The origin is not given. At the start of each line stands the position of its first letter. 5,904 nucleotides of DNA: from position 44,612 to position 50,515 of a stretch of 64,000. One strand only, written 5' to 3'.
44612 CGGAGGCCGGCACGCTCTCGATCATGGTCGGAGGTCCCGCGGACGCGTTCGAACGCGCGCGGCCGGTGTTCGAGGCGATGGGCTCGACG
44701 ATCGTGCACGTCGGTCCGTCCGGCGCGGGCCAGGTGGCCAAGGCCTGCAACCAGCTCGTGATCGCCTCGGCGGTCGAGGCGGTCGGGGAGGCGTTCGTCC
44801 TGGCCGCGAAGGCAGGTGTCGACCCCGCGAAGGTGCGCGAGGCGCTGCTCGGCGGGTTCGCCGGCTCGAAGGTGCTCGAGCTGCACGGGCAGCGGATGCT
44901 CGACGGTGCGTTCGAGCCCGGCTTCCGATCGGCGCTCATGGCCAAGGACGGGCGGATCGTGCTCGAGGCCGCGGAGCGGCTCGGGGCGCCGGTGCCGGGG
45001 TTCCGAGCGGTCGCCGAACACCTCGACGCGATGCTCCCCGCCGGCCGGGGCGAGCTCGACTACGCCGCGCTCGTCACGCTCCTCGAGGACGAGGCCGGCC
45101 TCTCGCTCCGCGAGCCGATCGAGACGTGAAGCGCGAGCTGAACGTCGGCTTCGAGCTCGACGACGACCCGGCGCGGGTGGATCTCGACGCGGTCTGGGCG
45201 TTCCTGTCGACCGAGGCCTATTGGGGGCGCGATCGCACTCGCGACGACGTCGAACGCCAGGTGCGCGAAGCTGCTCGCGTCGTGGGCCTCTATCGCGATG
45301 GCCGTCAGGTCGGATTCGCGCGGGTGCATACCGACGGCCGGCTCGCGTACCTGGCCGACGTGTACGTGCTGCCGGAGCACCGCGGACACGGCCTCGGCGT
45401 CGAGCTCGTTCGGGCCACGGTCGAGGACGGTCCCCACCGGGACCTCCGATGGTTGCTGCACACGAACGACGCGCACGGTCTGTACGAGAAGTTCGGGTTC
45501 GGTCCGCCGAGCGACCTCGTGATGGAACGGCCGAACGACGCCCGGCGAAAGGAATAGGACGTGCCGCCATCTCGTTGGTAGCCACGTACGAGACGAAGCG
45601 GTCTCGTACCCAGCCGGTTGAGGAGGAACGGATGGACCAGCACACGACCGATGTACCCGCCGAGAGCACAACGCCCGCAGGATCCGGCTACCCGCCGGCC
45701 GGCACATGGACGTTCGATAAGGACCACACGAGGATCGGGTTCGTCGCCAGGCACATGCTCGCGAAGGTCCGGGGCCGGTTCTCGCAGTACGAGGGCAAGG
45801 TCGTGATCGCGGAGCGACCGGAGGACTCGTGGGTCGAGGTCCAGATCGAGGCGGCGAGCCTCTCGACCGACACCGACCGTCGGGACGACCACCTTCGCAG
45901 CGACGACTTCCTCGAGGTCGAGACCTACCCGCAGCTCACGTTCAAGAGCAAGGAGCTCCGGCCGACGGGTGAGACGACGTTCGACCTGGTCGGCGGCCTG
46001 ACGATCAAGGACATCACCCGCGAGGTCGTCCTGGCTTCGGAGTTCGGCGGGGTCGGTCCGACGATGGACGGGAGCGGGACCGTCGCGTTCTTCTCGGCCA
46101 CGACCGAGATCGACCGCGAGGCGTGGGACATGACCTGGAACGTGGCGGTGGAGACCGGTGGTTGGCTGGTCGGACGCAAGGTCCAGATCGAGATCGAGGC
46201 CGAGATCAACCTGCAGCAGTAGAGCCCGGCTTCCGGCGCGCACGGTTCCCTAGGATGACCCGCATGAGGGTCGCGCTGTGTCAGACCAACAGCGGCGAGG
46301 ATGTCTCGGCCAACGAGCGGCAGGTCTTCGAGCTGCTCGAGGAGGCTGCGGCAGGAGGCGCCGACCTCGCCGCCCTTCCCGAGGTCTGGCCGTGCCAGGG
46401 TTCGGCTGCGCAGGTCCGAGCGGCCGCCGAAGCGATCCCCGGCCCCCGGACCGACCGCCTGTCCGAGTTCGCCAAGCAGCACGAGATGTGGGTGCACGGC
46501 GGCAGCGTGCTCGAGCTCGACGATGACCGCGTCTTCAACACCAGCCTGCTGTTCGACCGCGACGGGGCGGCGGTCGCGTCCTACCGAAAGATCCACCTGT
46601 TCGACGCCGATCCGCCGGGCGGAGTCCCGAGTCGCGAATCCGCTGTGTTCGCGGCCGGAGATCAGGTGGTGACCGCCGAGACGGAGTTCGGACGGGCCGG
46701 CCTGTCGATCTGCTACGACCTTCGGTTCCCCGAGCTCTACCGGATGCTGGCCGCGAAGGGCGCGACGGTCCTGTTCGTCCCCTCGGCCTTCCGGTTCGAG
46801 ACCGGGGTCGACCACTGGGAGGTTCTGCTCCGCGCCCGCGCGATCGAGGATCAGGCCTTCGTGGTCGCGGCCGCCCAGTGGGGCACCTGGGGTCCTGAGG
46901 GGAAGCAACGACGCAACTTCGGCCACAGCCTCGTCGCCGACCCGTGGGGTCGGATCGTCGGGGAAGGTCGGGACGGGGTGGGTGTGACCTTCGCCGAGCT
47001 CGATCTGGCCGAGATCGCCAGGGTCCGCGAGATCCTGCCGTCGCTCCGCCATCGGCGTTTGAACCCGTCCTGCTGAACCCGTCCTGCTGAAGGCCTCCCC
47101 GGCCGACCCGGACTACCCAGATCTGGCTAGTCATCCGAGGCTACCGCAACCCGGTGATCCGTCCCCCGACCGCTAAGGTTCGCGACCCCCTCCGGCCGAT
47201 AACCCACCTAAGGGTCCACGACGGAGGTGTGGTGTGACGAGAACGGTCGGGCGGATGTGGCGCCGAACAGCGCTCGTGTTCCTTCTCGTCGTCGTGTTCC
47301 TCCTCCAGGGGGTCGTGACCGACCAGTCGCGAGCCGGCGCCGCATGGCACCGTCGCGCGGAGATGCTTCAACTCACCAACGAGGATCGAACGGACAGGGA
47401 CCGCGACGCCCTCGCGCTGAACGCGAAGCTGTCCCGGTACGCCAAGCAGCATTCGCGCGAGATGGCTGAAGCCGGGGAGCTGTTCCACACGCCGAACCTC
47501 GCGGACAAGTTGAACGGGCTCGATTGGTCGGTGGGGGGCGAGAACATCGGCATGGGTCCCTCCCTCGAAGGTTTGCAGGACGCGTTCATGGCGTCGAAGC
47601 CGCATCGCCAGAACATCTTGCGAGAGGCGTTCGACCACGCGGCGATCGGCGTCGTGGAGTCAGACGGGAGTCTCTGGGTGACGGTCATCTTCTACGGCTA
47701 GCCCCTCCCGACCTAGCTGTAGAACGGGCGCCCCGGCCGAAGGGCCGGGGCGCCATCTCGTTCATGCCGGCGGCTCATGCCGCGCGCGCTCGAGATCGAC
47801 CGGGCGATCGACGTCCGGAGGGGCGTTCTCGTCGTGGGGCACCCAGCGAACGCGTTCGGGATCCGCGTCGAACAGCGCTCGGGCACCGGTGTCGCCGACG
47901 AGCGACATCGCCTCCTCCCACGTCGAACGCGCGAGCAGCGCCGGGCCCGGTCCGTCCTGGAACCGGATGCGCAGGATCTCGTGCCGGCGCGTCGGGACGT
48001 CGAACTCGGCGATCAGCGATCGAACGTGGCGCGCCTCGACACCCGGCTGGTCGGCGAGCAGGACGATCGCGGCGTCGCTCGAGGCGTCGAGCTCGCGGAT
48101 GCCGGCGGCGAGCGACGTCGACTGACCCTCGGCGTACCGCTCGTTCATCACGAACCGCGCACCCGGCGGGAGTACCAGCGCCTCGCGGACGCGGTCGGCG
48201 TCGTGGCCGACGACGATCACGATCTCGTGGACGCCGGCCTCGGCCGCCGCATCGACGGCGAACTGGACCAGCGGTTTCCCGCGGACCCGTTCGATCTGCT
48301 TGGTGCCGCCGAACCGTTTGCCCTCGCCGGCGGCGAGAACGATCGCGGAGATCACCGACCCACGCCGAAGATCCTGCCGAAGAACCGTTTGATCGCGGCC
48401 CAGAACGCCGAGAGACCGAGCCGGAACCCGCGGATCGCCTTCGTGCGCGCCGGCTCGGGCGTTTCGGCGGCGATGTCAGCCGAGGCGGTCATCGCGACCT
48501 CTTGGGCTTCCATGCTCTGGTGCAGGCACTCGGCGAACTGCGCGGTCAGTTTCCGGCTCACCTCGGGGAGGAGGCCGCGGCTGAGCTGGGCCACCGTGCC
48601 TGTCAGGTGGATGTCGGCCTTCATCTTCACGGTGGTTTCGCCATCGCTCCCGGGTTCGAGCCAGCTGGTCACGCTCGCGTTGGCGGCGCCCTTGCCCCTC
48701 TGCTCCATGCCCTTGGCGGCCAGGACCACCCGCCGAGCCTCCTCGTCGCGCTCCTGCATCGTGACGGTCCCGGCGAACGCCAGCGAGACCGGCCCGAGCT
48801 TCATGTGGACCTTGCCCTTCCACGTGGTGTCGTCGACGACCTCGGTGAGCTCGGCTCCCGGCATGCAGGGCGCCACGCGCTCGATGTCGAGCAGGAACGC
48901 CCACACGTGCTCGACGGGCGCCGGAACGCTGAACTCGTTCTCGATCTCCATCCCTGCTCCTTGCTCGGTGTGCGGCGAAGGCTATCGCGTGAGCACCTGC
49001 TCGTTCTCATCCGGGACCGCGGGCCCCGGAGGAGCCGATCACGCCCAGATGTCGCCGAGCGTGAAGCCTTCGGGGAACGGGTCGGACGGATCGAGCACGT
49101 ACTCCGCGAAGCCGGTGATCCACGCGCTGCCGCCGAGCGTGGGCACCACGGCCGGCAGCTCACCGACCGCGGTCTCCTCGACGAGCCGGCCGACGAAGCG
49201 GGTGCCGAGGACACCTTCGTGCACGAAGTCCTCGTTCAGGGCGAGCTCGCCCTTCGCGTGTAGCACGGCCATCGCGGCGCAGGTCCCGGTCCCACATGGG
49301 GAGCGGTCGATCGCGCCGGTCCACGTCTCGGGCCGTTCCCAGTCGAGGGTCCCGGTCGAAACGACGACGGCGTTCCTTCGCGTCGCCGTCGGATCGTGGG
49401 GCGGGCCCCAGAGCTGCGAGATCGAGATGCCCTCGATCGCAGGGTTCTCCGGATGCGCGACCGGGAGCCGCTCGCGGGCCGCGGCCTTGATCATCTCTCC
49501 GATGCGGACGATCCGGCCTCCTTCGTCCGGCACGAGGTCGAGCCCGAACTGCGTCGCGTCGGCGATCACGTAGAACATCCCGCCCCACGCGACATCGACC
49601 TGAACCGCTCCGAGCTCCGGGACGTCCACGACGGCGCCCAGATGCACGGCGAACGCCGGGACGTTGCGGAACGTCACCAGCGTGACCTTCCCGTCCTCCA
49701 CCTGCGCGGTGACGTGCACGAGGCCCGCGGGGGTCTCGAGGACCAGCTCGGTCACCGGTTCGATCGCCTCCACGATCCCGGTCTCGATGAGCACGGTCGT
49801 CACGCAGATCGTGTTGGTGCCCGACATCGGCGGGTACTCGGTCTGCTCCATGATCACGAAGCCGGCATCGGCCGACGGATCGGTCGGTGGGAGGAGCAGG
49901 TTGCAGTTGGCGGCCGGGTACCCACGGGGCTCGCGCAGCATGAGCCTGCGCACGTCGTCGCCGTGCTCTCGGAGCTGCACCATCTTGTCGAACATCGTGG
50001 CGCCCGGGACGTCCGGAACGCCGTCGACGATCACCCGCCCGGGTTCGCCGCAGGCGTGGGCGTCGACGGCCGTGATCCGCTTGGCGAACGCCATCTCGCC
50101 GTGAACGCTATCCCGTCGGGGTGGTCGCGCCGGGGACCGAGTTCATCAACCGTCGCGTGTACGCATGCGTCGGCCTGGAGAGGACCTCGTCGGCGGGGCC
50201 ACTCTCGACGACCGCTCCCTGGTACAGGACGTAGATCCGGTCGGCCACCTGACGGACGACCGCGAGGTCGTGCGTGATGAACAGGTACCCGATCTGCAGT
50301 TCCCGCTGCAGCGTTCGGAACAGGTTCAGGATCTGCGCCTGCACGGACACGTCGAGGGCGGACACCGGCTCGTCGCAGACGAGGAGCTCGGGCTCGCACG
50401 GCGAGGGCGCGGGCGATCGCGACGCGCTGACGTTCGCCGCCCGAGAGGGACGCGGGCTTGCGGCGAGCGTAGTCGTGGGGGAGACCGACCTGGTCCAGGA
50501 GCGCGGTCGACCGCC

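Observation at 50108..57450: Six-gene peptide-uptake operon with extreme frame-switch density but intact motifs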

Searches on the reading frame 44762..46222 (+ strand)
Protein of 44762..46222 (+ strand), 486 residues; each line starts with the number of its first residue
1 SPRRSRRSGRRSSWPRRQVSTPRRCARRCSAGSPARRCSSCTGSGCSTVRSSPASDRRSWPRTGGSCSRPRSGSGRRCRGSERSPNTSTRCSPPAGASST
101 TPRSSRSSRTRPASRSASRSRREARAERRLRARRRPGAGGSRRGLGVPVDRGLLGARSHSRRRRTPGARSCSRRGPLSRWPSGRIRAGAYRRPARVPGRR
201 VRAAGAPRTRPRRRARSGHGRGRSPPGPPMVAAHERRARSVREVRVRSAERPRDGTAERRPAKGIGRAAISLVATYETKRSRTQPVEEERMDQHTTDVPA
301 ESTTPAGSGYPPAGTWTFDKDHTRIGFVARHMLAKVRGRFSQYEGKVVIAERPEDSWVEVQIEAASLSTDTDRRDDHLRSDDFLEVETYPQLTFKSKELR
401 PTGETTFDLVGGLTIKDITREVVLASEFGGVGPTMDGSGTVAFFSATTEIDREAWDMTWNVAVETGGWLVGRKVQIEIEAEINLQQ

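Call 38: search_protein_families(library=pfam, proteins=[window:44762-46222:+])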
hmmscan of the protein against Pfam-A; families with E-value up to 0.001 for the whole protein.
window:44762-46222:+ (486 aa): 1 family
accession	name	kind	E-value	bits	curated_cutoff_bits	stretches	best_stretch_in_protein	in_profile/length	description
PF04264.18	YceI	-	7.8e-42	143.6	23.7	1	316-481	1-149/150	YceI-like domain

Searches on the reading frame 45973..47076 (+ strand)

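Call 38: search_protein_families(library=pfam, proteins=[window:45973-47076:+])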
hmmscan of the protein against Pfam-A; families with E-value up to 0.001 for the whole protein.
window:45973-47076:+ (367 aa): 1 family
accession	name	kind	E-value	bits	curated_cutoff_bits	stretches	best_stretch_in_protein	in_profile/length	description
PF00795.27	CN_hydrolase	-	3.9e-63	213.6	23.2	1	99-352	1-255/256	Carbon-nitrogen hydrolase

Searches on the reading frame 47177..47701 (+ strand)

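Call 53: search_protein_families(library=pfam, proteins=[window:47177-47701:+])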
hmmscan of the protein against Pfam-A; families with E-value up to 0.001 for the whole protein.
window:47177-47701:+ (174 aa): 1 family
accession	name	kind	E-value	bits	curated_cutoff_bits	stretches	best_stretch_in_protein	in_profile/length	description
PF00188.32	CAP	-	1.7e-11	45.5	21.1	1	64-169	1-114/117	Cysteine-rich secretory protein family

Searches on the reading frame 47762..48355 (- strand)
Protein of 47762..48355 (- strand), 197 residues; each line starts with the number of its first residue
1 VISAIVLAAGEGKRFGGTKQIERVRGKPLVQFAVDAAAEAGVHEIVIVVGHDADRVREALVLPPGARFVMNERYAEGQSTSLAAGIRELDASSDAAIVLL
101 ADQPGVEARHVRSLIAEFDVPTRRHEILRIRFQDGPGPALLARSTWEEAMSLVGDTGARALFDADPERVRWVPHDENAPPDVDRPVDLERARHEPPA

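Call 38: search_protein_families(library=pfam, proteins=[window:47762-48355:-])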
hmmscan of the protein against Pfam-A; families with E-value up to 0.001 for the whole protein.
window:47762-48355:- (197 aa): 3 families
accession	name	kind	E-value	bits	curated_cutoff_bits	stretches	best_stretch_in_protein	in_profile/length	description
PF12804.13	NTP_transf_3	-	2e-31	109.8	27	1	4-165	1-157/160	MobA-like NTP transferase domain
PF01128.25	IspD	-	1.7e-07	31.6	27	1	3-118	2-117/221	2-C-methyl-D-erythritol 4-phosphate cytidylyltransferase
PF02348.25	CTP_transf_3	-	0.00012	22.4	22.6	1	4-116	2-112/217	Cytidylyltransferase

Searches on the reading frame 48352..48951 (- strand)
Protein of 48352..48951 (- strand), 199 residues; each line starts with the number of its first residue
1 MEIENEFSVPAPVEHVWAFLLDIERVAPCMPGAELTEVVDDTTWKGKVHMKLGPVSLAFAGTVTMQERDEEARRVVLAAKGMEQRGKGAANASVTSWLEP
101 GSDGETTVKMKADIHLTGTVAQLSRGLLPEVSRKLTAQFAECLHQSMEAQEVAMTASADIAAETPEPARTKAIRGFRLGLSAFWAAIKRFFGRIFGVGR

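Call 38: search_protein_families(library=pfam, proteins=[window:48352-48951:-])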
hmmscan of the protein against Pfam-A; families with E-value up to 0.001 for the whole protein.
window:48352-48951:- (199 aa): 3 families
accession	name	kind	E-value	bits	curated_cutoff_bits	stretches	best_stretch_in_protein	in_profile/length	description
PF06240.19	COXG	-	2e-19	70.2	22.2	1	6-146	2-138/140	Carbon monoxide dehydrogenase subunit G (CoxG)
PF10604.15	Polyketide_cyc2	-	1.4e-07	32.3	27.4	1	3-128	4-122/142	Polyketide cyclase / dehydrase and lipid transport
PF03364.25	Polyketide_cyc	-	4.1e-07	30.7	23.4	1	9-136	1-122/126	Polyketide cyclase / dehydrase and lipid transport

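Call 45: find_encoding_contigs(protein=window:48352-48951:-, flank=10000, max_places=6)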
Protein window:48352-48951:- (199 aa): no gene with exactly this product is on record in the collection.

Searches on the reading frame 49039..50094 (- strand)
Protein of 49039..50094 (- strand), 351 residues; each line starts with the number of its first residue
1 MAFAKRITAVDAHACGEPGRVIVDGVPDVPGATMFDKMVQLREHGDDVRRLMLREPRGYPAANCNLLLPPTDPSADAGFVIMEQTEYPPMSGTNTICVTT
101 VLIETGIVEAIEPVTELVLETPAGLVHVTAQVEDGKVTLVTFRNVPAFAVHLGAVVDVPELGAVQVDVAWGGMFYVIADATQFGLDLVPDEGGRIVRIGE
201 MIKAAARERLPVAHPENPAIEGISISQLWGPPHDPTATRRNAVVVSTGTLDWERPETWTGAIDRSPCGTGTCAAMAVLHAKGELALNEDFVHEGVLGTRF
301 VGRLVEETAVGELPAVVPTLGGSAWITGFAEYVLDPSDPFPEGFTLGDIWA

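Call 5: find_encoding_contigs(protein=window:49039-50094:-, flank=10000, max_places=10)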
Protein window:49039-50094:- (351 aa): no gene with exactly this product is on record in the collection.

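Call 6: search_protein_families(library=pfam, proteins=[window:49039-50094:-])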
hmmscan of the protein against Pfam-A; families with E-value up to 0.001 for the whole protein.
window:49039-50094:- (351 aa): 2 families
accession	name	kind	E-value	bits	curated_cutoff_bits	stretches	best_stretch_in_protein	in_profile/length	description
PF05544.16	Pro_racemase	-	1.6e-119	399.2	27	1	10-345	2-325/325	Proline racemase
PF01678.24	DAP_epimerase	-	0.00066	20.2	34.7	0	267-293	68-94/121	Diaminopimelate epimerase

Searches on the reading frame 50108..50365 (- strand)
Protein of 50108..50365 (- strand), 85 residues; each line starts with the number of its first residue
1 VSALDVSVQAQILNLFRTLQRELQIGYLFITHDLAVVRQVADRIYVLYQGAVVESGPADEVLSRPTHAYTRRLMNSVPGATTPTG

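Call 47: find_encoding_contigs(protein=window:50108-50365:-, flank=10000, max_places=6)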
Protein window:50108-50365:- (85 aa): no gene with exactly this product is on record in the collection.
